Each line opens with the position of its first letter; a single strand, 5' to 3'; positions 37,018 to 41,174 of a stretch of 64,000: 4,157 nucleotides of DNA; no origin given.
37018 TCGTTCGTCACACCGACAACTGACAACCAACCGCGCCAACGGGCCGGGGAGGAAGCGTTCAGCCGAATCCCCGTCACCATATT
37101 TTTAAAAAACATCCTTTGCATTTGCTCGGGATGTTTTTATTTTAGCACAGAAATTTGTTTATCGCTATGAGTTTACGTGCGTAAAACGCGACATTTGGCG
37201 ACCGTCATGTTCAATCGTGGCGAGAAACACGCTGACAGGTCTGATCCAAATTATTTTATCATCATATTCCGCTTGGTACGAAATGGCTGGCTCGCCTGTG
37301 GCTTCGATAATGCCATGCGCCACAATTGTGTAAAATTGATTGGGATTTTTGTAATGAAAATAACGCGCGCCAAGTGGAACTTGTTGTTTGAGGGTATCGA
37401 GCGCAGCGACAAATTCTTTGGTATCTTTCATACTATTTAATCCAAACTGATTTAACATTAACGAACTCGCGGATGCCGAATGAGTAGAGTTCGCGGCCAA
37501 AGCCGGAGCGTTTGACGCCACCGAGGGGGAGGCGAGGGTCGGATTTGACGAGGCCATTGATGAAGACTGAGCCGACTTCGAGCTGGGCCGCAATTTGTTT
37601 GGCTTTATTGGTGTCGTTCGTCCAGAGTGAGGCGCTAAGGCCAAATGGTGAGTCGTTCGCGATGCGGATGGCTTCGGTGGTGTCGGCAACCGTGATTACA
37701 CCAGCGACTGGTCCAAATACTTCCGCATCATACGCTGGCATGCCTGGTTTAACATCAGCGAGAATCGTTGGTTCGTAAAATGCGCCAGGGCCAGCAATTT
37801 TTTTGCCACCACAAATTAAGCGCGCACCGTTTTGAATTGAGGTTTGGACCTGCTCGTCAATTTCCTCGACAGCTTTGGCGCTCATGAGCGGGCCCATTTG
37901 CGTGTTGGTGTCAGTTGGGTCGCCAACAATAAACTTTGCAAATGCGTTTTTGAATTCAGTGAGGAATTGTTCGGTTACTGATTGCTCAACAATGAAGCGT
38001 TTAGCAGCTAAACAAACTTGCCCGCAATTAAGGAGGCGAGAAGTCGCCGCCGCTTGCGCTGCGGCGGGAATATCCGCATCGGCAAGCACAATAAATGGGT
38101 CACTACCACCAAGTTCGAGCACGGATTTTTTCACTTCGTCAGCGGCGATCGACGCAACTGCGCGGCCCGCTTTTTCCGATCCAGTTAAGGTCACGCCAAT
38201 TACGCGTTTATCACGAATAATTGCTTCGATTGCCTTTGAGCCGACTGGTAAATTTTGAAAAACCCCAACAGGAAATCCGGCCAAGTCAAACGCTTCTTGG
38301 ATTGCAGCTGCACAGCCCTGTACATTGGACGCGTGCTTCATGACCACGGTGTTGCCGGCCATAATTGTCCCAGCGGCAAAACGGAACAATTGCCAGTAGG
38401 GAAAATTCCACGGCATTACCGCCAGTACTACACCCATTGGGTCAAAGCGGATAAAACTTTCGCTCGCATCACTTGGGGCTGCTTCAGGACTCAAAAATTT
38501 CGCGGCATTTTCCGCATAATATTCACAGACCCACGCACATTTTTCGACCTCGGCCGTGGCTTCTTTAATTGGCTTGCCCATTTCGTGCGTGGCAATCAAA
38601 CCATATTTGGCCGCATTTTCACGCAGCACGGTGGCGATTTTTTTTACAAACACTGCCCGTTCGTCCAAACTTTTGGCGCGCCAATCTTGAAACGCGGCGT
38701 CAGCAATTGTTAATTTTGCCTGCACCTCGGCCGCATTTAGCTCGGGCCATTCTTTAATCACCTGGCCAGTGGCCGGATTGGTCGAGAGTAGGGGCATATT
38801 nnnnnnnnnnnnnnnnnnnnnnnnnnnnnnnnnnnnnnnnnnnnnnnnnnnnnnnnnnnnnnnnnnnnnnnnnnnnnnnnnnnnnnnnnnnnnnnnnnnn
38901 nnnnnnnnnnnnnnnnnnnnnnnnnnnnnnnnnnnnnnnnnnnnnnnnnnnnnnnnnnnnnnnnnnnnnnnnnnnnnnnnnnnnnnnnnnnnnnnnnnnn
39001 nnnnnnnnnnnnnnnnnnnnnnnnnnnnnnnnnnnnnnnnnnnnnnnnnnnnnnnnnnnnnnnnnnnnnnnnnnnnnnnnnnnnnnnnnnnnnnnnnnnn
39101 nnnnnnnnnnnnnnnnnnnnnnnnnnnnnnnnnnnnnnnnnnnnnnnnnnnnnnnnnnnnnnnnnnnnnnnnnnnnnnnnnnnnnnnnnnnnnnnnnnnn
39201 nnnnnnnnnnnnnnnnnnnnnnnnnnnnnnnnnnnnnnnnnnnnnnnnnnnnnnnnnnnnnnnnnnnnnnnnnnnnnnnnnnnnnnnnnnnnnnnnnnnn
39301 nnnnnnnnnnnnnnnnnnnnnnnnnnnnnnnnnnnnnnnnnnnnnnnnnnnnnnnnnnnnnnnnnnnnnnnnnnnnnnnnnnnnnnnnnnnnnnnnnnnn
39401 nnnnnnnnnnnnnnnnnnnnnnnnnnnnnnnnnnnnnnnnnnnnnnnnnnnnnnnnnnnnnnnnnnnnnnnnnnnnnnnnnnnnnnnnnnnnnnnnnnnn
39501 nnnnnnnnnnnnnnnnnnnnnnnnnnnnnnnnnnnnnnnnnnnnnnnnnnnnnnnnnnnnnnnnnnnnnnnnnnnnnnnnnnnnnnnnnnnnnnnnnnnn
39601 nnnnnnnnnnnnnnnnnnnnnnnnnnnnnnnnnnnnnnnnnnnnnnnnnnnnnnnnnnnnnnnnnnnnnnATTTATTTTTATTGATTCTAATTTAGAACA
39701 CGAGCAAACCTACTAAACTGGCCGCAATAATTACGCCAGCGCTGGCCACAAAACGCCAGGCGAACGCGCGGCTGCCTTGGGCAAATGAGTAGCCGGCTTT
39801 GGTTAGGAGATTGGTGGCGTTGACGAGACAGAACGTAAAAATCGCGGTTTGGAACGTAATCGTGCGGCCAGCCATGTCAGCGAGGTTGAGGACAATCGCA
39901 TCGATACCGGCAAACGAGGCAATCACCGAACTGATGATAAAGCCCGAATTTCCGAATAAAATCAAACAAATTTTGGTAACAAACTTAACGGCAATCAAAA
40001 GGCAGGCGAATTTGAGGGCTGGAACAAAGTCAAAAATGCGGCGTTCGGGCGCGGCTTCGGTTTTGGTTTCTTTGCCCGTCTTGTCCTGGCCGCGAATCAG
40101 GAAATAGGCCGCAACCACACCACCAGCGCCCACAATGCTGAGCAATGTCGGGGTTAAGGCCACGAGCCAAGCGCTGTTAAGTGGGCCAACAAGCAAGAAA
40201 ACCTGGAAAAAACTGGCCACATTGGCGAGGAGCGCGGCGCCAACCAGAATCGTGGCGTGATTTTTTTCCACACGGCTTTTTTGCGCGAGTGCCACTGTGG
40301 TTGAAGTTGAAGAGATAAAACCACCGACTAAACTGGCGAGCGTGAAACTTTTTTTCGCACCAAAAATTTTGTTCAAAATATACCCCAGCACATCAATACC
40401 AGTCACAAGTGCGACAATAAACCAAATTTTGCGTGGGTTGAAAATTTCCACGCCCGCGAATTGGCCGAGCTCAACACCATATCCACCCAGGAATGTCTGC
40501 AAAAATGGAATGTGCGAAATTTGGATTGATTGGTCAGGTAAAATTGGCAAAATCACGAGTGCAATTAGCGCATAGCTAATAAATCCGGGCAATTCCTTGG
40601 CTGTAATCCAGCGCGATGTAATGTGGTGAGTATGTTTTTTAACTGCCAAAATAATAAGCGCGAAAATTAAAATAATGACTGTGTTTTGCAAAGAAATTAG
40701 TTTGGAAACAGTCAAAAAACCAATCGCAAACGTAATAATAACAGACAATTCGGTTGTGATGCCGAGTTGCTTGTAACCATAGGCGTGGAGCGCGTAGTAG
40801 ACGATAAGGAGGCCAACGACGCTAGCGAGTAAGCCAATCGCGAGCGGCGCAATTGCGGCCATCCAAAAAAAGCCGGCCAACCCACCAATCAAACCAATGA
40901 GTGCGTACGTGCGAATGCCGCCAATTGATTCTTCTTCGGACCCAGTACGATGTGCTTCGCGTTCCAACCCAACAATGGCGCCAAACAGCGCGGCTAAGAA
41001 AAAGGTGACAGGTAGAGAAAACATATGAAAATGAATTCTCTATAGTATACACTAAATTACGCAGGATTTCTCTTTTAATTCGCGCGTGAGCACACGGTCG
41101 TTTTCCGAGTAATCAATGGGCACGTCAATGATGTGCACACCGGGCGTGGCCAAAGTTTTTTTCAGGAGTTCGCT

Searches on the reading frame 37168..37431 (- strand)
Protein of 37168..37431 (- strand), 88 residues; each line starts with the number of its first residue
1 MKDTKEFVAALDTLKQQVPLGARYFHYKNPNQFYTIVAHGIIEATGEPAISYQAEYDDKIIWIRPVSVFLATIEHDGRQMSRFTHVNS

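Call 33: find_homologous_proteins(query=window:37168-37431:-, max_evalue=1e-15)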
Query seq(88 aa) (88 aa): 19 proteins with E <= 1e-15 among 20 candidates.
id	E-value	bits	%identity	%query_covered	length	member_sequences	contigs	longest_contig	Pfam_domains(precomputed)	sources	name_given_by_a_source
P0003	1.0e-52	193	100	100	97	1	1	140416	PF07866.18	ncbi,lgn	-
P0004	1.1e-36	142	72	98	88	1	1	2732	PF07866.18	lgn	-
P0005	1.6e-34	135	69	99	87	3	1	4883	PF07866.18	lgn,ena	-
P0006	3.2e-34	134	69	99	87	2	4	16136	PF07866.18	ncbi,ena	-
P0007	6.1e-34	133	65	98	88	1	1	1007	PF07866.18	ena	-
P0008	1.7e-33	132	71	98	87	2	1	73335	PF07866.18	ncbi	-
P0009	6.1e-33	130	66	99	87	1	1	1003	PF07866.18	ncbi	-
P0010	1.1e-32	129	66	99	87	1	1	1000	PF07866.18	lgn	-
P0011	4.9e-32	127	66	98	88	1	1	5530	PF07866.18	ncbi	-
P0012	1.3e-31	126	67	95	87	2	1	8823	PF07866.18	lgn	-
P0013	1.7e-31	125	67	94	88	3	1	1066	PF07866.18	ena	-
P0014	1.8e-31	125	66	99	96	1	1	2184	PF07866.18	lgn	-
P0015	4.5e-30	121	63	99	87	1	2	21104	PF07866.18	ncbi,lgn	-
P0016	8.0e-30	120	63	95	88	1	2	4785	PF07866.18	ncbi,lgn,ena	-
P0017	1.2e-29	119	60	99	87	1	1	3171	PF07866.18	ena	-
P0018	6.7e-29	117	63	95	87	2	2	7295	PF07866.18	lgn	-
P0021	6.1e-17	79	53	82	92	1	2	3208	PF07866.18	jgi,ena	-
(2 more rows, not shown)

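Call 34: find_encoding_contigs(protein=P0004, flank=3000, max_places=3)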
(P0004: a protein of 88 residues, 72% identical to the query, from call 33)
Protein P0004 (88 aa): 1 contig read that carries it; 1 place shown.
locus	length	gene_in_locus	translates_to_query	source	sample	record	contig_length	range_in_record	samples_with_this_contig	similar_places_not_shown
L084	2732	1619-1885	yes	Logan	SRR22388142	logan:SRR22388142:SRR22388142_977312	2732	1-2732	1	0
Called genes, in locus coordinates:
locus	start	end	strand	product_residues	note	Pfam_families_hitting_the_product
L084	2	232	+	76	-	?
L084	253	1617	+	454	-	PF00171:Aldedh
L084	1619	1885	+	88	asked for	PF07866:DUF1653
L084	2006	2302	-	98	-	-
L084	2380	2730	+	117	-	?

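Call 35: find_encoding_contigs(protein=P0005, flank=3000, max_places=3)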
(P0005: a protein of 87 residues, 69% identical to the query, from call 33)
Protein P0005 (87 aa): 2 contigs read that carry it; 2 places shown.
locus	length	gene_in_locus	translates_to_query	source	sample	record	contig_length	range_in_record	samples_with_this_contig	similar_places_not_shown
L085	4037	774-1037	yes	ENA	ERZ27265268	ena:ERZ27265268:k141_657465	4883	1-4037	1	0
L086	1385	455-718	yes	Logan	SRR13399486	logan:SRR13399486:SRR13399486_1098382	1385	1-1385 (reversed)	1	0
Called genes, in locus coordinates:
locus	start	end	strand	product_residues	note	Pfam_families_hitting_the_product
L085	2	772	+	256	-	?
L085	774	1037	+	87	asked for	PF07866:DUF1653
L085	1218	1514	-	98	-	-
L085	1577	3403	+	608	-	PF00456:Transketolase_N, PF13292:DXP_synthase_N, PF00676:E1_dh (weak), PF02779:Transket_pyr, PF02780:Transketolase_C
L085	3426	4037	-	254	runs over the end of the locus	PF01978:TrmB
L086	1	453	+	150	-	?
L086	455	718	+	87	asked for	PF07866:DUF1653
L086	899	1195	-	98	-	-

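Call 36: find_encoding_contigs(protein=P0006, flank=3000, max_places=4)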
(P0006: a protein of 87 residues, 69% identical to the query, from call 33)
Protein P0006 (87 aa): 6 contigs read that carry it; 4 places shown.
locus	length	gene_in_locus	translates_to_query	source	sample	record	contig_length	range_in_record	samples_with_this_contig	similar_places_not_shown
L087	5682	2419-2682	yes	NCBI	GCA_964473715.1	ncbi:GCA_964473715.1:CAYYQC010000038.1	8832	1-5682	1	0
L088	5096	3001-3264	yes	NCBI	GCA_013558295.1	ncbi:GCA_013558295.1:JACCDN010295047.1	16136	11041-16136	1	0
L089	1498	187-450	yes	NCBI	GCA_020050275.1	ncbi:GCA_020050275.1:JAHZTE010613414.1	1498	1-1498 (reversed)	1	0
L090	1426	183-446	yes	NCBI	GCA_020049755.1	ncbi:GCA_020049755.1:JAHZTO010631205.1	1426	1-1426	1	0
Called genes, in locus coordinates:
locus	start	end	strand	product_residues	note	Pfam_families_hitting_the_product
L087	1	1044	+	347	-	?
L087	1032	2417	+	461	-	PF00171:Aldedh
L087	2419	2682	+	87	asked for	PF07866:DUF1653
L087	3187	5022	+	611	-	PF00456:Transketolase_N, PF13292:DXP_synthase_N, PF00676:E1_dh (weak), PF02779:Transket_pyr, PF02780:Transketolase_C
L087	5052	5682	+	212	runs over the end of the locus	-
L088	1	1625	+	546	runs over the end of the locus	PF02776:TPP_enzyme_N, PF00205:TPP_enzyme_M, PF02775:TPP_enzyme_C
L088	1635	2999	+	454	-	PF00171:Aldedh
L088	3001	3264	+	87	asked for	PF07866:DUF1653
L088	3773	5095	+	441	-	?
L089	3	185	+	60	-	?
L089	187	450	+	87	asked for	PF07866:DUF1653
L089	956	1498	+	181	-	?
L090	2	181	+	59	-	?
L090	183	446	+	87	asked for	PF07866:DUF1653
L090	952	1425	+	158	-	?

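Call 37: find_encoding_contigs(protein=P0011, flank=3000, max_places=3)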
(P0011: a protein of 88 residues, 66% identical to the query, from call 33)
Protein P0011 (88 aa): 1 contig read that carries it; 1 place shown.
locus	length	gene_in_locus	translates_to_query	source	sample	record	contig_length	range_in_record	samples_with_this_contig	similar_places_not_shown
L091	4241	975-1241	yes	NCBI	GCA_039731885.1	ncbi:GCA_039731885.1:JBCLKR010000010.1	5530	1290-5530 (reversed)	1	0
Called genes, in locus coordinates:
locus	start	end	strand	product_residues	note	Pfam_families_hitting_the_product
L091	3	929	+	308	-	?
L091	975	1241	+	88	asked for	PF07866:DUF1653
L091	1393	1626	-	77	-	-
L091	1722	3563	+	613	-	PF00456:Transketolase_N, PF13292:DXP_synthase_N (weak), PF02779:Transket_pyr, PF02780:Transketolase_C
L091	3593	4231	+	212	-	-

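Call 38: find_encoding_contigs(protein=P0016, flank=3000, max_places=3)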
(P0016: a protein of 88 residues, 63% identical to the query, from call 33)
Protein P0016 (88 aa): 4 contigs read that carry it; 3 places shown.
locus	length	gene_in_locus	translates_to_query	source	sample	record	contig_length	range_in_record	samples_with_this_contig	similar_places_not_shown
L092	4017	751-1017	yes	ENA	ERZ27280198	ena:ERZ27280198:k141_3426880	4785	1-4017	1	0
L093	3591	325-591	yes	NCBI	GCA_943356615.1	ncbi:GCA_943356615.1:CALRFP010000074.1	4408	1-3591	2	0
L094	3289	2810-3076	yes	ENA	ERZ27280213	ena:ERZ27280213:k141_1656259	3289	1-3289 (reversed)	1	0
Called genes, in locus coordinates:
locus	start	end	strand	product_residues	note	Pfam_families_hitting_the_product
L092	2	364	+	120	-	?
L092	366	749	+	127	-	-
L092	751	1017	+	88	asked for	PF07866:DUF1653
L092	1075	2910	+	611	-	PF00456:Transketolase_N, PF13292:DXP_synthase_N, PF00676:E1_dh (weak), PF02775:TPP_enzyme_C (weak), PF02779:Transket_pyr, PF02780:Transketolase_C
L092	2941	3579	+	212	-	-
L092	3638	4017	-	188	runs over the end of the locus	PF08207:EFP_N, PF01132:EFP, PF09285:Elong-fact-P_C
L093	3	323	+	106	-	?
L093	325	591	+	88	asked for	PF07866:DUF1653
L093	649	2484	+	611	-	PF00456:Transketolase_N, PF13292:DXP_synthase_N, PF00676:E1_dh (weak), PF02775:TPP_enzyme_C (weak), PF02779:Transket_pyr, PF02780:Transketolase_C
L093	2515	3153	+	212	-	-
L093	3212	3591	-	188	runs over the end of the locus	PF08207:EFP_N, PF01132:EFP, PF09285:Elong-fact-P_C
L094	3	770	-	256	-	?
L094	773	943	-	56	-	-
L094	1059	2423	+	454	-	PF00171:Aldedh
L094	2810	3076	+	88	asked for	PF07866:DUF1653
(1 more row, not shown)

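Call 39: find_encoding_contigs(protein=P0017, flank=3000, max_places=3)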
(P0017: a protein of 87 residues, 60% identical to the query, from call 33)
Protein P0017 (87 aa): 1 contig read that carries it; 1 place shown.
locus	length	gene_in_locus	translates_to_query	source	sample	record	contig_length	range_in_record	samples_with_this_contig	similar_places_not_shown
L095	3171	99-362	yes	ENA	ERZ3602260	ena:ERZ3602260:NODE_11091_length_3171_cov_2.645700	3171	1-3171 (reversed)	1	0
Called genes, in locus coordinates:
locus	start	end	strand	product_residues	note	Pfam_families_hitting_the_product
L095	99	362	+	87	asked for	PF07866:DUF1653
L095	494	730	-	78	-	-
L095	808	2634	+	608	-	PF00456:Transketolase_N, PF13292:DXP_synthase_N (weak), PF00676:E1_dh (weak), PF02775:TPP_enzyme_C (faint), PF02779:Transket_pyr, PF02780:Transketolase_C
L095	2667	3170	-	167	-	?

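Call 40: find_encoding_contigs(protein=P0018, flank=3000, max_places=3)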
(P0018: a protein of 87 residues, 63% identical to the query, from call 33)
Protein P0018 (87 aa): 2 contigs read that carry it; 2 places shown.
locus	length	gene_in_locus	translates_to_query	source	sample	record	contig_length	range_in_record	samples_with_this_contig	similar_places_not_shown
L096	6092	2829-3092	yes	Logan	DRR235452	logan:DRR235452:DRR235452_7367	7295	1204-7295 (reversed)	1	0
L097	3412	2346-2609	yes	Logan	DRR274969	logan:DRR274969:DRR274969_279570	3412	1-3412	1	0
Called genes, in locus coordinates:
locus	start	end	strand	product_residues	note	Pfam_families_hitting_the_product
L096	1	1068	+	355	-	?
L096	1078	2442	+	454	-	PF00171:Aldedh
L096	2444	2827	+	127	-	-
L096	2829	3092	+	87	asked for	PF07866:DUF1653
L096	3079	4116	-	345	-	-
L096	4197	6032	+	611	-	PF00456:Transketolase_N, PF13292:DXP_synthase_N, PF02779:Transket_pyr, PF02780:Transketolase_C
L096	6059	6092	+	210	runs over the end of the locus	-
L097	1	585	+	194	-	?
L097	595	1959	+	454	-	PF00171:Aldedh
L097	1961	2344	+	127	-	-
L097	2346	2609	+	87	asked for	PF07866:DUF1653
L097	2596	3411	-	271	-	?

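Call 41: find_encoding_contigs(protein=P0021, flank=3000, max_places=3)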
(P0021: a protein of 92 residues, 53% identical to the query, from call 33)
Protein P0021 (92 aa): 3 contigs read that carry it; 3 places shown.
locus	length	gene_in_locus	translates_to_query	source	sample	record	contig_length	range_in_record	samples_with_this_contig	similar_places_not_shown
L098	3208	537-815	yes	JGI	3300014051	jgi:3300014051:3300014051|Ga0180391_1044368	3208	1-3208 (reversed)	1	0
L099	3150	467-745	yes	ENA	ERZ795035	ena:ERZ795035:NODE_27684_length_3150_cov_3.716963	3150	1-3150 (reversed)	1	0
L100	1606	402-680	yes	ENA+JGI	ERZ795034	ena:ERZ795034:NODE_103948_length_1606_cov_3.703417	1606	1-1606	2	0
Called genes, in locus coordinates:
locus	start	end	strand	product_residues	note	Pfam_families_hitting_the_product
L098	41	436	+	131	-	-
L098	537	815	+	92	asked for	PF07866:DUF1653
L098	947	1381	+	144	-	-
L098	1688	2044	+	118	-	-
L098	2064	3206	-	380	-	?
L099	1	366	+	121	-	?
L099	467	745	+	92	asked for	PF07866:DUF1653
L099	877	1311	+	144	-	-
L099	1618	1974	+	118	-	-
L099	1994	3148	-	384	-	?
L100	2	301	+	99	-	?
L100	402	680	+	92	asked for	PF07866:DUF1653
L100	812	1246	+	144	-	-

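Call 77: find_encoding_contigs(protein=P0003, flank=500, max_places=2)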
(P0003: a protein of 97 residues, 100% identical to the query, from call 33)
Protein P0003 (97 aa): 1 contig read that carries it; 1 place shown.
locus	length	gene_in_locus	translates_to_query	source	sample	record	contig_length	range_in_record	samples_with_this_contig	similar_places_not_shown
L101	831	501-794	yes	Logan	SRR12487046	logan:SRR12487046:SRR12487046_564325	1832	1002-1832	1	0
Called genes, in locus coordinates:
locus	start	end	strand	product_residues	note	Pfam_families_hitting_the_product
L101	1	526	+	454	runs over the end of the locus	PF00171:Aldedh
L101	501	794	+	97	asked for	PF07866:DUF1653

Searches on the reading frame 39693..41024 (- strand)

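Call 48: search_protein_families(library=pfam, proteins=[window:39693-41024:-], max_evalue=0.001)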
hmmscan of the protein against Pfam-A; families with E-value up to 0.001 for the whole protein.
window:39693-41024:- (443 aa): 2 families
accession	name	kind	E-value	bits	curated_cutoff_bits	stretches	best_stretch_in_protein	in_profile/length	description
PF13194.11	DUF4010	-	1.5e-40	139.6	30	1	206-415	2-208/210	Domain of unknown function (DUF4010)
PF02308.21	MgtC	-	1.9e-13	51.2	31.4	1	9-133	2-119/121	MgtC family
